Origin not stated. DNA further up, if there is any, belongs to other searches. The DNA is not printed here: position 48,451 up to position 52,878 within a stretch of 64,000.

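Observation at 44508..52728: Operon coupling a tandem-cyclase STAND NTPase-TPR protein to a giant secreted PPC / clan-CD peptidase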

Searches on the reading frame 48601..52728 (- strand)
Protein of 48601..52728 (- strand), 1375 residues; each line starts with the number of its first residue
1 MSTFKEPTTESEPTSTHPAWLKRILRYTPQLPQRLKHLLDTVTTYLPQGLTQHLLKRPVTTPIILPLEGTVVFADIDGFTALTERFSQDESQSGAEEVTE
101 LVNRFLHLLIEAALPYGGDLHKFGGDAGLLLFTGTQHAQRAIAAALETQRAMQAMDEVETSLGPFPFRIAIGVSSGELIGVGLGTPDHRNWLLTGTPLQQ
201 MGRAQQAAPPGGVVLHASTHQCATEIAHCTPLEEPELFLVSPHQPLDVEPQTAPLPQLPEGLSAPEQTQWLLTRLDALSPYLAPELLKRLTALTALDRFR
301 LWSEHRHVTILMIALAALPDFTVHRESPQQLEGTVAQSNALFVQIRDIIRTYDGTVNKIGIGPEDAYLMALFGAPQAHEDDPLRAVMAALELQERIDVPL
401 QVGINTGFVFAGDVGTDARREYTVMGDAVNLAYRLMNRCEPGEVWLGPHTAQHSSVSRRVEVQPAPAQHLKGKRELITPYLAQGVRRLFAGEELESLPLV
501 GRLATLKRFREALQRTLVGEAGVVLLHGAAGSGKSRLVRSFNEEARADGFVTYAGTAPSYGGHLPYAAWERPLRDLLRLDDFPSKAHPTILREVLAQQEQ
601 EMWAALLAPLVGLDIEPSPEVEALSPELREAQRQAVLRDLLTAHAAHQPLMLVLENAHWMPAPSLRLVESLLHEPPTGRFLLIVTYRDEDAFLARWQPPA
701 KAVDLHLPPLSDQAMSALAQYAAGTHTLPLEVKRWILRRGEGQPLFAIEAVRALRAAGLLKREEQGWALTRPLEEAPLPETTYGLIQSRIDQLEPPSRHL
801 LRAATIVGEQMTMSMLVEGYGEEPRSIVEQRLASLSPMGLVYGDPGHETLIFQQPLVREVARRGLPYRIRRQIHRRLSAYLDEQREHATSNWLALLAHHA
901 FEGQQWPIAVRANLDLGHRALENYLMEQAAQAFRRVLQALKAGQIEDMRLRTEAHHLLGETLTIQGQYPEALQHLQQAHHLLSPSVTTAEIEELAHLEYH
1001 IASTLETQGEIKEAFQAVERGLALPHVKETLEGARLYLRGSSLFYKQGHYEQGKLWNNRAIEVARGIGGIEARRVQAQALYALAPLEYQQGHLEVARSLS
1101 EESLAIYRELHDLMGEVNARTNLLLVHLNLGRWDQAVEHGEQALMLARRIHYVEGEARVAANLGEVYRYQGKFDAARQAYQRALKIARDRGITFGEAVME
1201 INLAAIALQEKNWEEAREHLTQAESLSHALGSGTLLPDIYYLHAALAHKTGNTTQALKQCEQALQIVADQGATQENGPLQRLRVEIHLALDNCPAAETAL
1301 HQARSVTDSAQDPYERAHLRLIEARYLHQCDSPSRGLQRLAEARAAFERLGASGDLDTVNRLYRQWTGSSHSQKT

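Call 7: search_protein_families(library=pfam, proteins=[window:48601-52728:-], max_evalue=0.01)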
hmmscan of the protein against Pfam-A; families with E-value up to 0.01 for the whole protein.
window:48601-52728:- (1375 aa): 17 families
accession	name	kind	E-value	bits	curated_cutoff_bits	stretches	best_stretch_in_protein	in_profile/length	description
PF13424.12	TPR_12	-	3e-24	85.4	30.1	4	1122-1188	8-76/77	Tetratricopeptide repeat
PF13191.12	AAA_16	-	7.4e-23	82.3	32.6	1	498-683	1-166/167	AAA ATPase domain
PF00515.34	TPR_1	-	4.4e-20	71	27.8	2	1161-1188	5-32/34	Tetratricopeptide repeat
PF07719.23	TPR_2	-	1.8e-17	62.4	27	2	1158-1188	2-32/34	Tetratricopeptide repeat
PF17874.7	TPR_MalT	-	1.2e-16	61.4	45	2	1122-1327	45-251/336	MalT-like TPR region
PF00211.25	Guanylate_cyc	-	2.4e-15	57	21.9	2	305-481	6-181/183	Adenylate and Guanylate cyclase catalytic domain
PF13181.12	TPR_8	-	4.1e-10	39.5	25.7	1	1157-1189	1-33/34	Tetratricopeptide repeat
PF13374.12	TPR_10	-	3.2e-09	36.9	27.5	1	1158-1188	3-33/42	Tetratricopeptide repeat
PF13176.12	TPR_7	-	4.2e-08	33.1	27.9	1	1161-1191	3-33/36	Tetratricopeptide repeat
PF25058.1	ARM_TT21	-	1.8e-07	31.7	27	0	1240-1315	10-88/155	Tetratricopeptide repeat protein 21 ARM repeat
PF13414.12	TPR_11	-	1.9e-07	31.1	26.8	1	1164-1186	1-23/42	TPR repeat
PF13428.12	TPR_14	-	2.8e-07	31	23.5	0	1161-1188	5-32/44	Tetratricopeptide repeat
PF13401.12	AAA_22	-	1.2e-06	29.3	27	1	520-673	4-109/130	AAA domain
PF10345.15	Cohesin_load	-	3.3e-05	22.9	25.8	1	1198-1270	356-430/585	Cohesin loading factor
PF09976.15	TPR_21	-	0.00042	20.5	25.5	1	1126-1186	115-175/193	Tetratricopeptide repeat-like domain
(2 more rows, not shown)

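Call 8: search_protein_families(library=ncbifam, proteins=[window:48601-52728:-], max_evalue=0.01)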
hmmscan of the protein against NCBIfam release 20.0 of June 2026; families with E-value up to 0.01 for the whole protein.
window:48601-52728:- (1375 aa): 14 families
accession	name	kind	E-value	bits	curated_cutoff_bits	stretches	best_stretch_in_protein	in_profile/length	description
TIGR03903.1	TOMM_kin_cyc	equivalog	3.1e-51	174.4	705.75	1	304-1273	284-1254/1267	TOMM system kinase/cyclase fusion protein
NF053520.1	HK_Porph_FimS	equivalog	6.6e-22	77.5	600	2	951-1259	43-346/618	sensor histidine kinase FimS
NF041717.1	HaaA_phane_TPR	equivalog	2.2e-16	59.2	1125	1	1044-1316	602-871/882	cyclophane-containing RiPP biosynthesis TPR protein HaaT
NF053617.1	SARPRegAfsRStmc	equivalog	4.2e-12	44.8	1430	1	1110-1362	729-980/986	SARP-family global regulator AfsR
NF040959.1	MamA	equivalog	4.5e-06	26.3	200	1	1088-1271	6-173/204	magnetosome protein MamA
NF052312.1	T9SS_PorW_SprE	equivalog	4.9e-05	22.2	250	1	1125-1268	187-321/716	type IX secretion system periplasmic lipoprotein PorW/SprE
NF033762.1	social_mot_Tgl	equivalog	7.2e-05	22.2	225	1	1073-1185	27-128/252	social motility TPR repeat lipoprotein Tgl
NF053720.1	NsdA_fam_reg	subfamily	0.00057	19.5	75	1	1155-1247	327-418/432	NsdA family TPR-like regulatory protein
NF047507.1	TPR_BatC_Lepto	exception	0.0015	18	175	0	1129-1189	70-128/214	TPR repeat-containing protein BatC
TIGR02795.1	tol_pal_ybgF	equivalog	0.0016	19.1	90.1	0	922-980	14-67/119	tol-pal system protein YbgF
TIGR02521.1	type_IV_pilW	equivalog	0.0016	18.1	154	1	1137-1223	115-195/234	type IV pilus biogenesis/stability protein PilW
NF007692.0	PRK10370.1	equivalog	0.0029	17.2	306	0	1140-1189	64-113/206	heme lyase NrfEFG subunit NrfG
NF008756.0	PRK11788.1-4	equivalog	0.0047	16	474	0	1116-1262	140-277/389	lipopolysaccharide assembly protein LapB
NF041012.2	T4P_ComGB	equivalog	0.0069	15.8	240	0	1189-1270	15-94/332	competence type IV pilus assembly protein ComGB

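Call 22: find_homologous_proteins(query=window:48601-52728:-)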
Query window:48601-52728:- (1375 aa): 1022 proteins with E <= 0.001 among 8000 candidates; the best 120 are listed.
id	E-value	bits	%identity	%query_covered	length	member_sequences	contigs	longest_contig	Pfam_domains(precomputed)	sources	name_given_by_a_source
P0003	0.0e+0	3075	100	100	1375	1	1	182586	PF13414.13,PF25058.2,PF13176.13,PF13401.13,PF13428.13,PF13191.13,PF13374.13,PF17874.8,PF00515.35,PF13424.13,PF00211.26,PF13181.13,PF07719.24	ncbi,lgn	ncbi:MAG: tetratricopeptide repeat protein [Anaerolineae bacterium]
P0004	0.0e+0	2043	68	100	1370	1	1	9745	PF13414.13,PF17874.8,PF00515.35,PF13424.13,PF13401.13,PF00211.26,PF13181.13,PF07719.24,PF13191.13,PF13374.13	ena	-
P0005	0.0e+0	1632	57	98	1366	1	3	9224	PF17874.8,PF00515.35,PF13424.13,PF13428.13,PF00211.26,PF13181.13,PF07719.24,PF13191.13,PF13374.13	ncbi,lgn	-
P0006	0.0e+0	1630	57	98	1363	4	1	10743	PF17874.8,PF00515.35,PF13424.13,PF13432.13,PF13401.13,PF00211.26,PF13181.13,PF07719.24,PF13191.13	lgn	-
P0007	0.0e+0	1588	55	99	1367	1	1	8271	PF25058.2,PF17874.8,PF00515.35,PF13424.13,PF00211.26,PF07719.24,PF13191.13,PF13374.13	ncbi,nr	ncbi:MAG: AAA family ATPase [Anaerolineae bacterium]|nr:AAA family ATPase [Anaerolineae bacterium]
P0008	0.0e+0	1578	55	98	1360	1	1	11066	PF17874.8,PF00515.35,PF13424.13,PF13401.13,PF00211.26,PF13181.13,PF07719.24,PF13191.13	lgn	-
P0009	0.0e+0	1507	53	99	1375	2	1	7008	PF13414.13,PF00515.35,PF13424.13,PF13401.13,PF00211.26,PF13181.13,PF07719.24,PF13191.13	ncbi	ncbi:MAG: tetratricopeptide repeat protein [Anaerolineae bacterium]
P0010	0.0e+0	1488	55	98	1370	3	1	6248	PF17874.8,PF00515.35,PF13424.13,PF13401.13,PF00211.26,PF13181.13,PF07719.24,PF13191.13,PF13374.13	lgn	-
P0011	0.0e+0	1484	54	99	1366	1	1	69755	PF13424.13,PF13401.13,PF00211.26,PF13181.13,PF13191.13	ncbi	ncbi:MAG: AAA family ATPase [Anaerolineae bacterium]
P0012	0.0e+0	1482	53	99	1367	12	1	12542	PF17874.8,PF00515.35,PF13424.13,PF13401.13,PF00211.26,PF07719.24,PF13191.13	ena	-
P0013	0.0e+0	1478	53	98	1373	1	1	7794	PF17874.8,PF00515.35,PF13424.13,PF00211.26,PF07719.24,PF13191.13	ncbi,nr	ncbi:MAG: AAA family ATPase [Chloroflexota bacterium]|nr:AAA family ATPase [Chloroflexota bacterium]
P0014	0.0e+0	1477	53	98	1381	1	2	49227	PF17874.8,PF00515.35,PF13424.13,PF13176.13,PF00211.26,PF13181.13,PF07719.24,PF13191.13,PF13374.13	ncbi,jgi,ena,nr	ncbi:MAG TPA: AAA family ATPase [Thermoflexia bacterium]|nr:AAA family ATPase [Thermoflexia bacteriu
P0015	0.0e+0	1476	54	98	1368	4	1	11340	PF17874.8,PF00515.35,PF13424.13,PF13401.13,PF00211.26,PF07719.24,PF13191.13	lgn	-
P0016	0.0e+0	1473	54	98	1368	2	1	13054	PF17874.8,PF00515.35,PF13424.13,PF13401.13,PF00211.26,PF13181.13,PF07719.24,PF13191.13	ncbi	-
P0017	0.0e+0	1471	58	87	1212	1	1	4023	PF17874.8,PF00515.35,PF13424.13,PF13176.13,PF00211.26,PF13181.13,PF07719.24,PF13191.13,PF13374.13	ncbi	-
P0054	0.0e+0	1080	51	79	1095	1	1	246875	PF13401.13,PF00211.26,PF13191.13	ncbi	-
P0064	0.0e+0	1055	50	79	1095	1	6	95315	PF10923.15,PF13401.13,PF00211.26,PF13191.13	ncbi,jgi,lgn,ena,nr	ncbi:MAG TPA: DUF2791 family P-loop domain-containing protein [Anaerolineae bacterium]|nr:DUF2791 fa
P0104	8.7e-205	701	35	98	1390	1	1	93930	PF13431.13,PF13414.13,PF13176.13,PF13191.13,PF13374.13,PF17874.8,PF00515.35,PF13424.13,PF28559.1,PF13432.13,PF00211.26,PF13181.13,PF07719.24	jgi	-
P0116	3.5e-173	597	31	96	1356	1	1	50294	PF17874.8,PF00515.35,PF13424.13,PF13176.13,PF00211.26,PF07719.24,PF13191.13,PF13374.13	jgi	jgi:class 3 adenylate cyclase/predicted ATPase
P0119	1.1e-168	582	33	96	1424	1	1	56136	PF17874.8,PF00515.35,PF13424.13,PF13401.13,PF00211.26,PF13181.13,PF07719.24,PF13191.13,PF13374.13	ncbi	-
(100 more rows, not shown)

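Call 24: find_encoding_contigs(protein=P0004, flank=10000, max_places=2)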
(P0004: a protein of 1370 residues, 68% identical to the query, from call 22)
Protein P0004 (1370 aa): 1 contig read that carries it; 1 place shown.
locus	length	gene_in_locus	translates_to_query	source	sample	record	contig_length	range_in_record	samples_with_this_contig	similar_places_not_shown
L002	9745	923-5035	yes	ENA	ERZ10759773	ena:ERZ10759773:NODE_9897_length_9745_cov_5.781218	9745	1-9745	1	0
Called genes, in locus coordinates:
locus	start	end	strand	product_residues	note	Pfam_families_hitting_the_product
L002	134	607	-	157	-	PF03449:GreA_GreB_N, PF01272:GreA_GreB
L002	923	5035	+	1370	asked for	PF00211:Guanylate_cyc, PF13191:AAA_16, PF13401:AAA_22 (weak), PF17874:TPR_MalT, PF13424:TPR_12, PF17874:TPR_MalT (weak), PF00515:TPR_1 (weak), PF17874:TPR_MalT (weak), +4 more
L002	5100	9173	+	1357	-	-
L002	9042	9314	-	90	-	-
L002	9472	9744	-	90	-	?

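Call 25: find_encoding_contigs(protein=P0011, flank=10000, max_places=2)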
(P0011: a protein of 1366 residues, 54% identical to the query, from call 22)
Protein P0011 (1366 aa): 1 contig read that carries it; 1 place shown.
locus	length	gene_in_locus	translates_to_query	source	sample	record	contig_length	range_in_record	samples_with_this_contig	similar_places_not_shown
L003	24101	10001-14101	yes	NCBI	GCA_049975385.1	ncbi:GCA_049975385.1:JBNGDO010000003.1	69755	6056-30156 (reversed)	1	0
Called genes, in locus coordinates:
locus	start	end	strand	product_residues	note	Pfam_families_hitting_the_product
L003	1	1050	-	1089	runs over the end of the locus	PF25275:Golvesin_C, PF01520:Amidase_3, PF00041:fn3 (weak)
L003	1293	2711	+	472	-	PF01979:Amidohydro_1, PF07969:Amidohydro_3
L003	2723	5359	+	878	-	PF13185:GAF_2, PF01590:GAF (weak), PF13188:PAS_8, PF08447:PAS_3 (weak), PF01590:GAF, PF13185:GAF_2, PF00512:HisKA, PF02518:HATPase_c, +1 more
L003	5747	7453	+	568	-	PF13231:PMT_2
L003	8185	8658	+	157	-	PF04138:GtrA_DPMS_TM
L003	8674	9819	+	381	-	PF13439:Glyco_transf_4, PF20706:GT4-conflict, PF00534:Glycos_transf_1, PF13692:Glyco_trans_1_4, PF13524:Glyco_trans_1_2 (weak)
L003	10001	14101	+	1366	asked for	PF00211:Guanylate_cyc, PF13191:AAA_16, PF13401:AAA_22 (weak), PF13181:TPR_8 (faint), PF13424:TPR_12 (weak)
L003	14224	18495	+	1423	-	-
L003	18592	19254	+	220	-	PF03807:F420_oxidored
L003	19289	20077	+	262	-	PF01996:F420_ligase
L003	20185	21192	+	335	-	PF00296:Bac_luciferase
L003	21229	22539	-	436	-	PF01546:Peptidase_M20, PF07687:M20_dimer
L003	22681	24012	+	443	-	PF03721:UDPG_MGDP_dh_N, PF00984:UDPG_MGDP_dh, PF03720:UDPG_MGDP_dh_C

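Call 65: search_protein_families(library=padloc, proteins=[window:48601-52728:-], max_evalue=0.01)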
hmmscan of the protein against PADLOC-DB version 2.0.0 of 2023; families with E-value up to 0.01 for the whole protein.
window:48601-52728:- (1375 aa): 10 families
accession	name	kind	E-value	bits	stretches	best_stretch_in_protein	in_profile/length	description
PDLC02367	PycC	-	1.2e-13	49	1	67-188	42-157/226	-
PDLC00734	PycC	-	7.1e-12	43.1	2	387-435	263-320/374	Pycsar cyclase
PDLC00765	PycC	-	9.1e-11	39.5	2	68-221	257-410/477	Pycsar cyclase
PDLC01169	TPR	-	3.6e-10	37.7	1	1080-1201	112-221/252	TPR repeats containing protein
PDLC02366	PycC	-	1e-08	32.6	2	69-217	278-427/486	-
PDLC02369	PycC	-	1.7e-06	25.8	1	71-200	49-168/248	-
PDLC00766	PycC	-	2.5e-06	25.1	1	67-155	42-123/232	Pycsar cyclase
PDLC00762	PycC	-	8e-06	23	0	396-446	149-198/508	Pycsar cyclase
PDLC02370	PycC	-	1.8e-05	22.3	1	72-156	85-163/340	-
PDLC00764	PycC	-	0.0062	13.5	0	71-153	97-173/449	Pycsar cyclase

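Call 73: find_encoding_contigs(protein=P0054, flank=7000, max_places=1)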
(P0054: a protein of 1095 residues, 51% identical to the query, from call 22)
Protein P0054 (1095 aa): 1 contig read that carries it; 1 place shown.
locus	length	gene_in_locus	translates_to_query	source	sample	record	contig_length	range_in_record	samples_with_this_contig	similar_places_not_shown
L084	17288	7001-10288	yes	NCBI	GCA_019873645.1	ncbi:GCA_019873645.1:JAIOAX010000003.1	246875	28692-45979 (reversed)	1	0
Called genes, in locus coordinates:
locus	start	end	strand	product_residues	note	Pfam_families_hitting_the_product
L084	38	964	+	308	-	PF01156:IU_nuc_hydro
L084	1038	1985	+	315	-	PF14488:DUF4434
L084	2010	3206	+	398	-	PF07221:GlcNAc_2-epim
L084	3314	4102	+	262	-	PF02522:Antibiotic_NAT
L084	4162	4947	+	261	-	PF00160:Pro_isomerase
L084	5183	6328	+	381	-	PF13462:Thioredoxin_4, PF01323:DSBA, PF00160:Pro_isomerase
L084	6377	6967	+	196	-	PF01161:PBP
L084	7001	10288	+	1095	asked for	PF00211:Guanylate_cyc (weak), PF13191:AAA_16, PF13401:AAA_22 (weak)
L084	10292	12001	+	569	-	PF00481:PP2C, PF13672:PP2C_2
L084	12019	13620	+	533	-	PF23446:LysM1_NFP_LYK (faint), PF23473:LysM3_LYK4_5, PF01476:LysM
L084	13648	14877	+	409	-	PF00069:Pkinase, PF07714:PK_Tyr_Ser-Thr, PF01636:APH (faint), PF00498:FHA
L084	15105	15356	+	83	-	PF27258:NspV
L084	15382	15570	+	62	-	PF27258:NspV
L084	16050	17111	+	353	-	-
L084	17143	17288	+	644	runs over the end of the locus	-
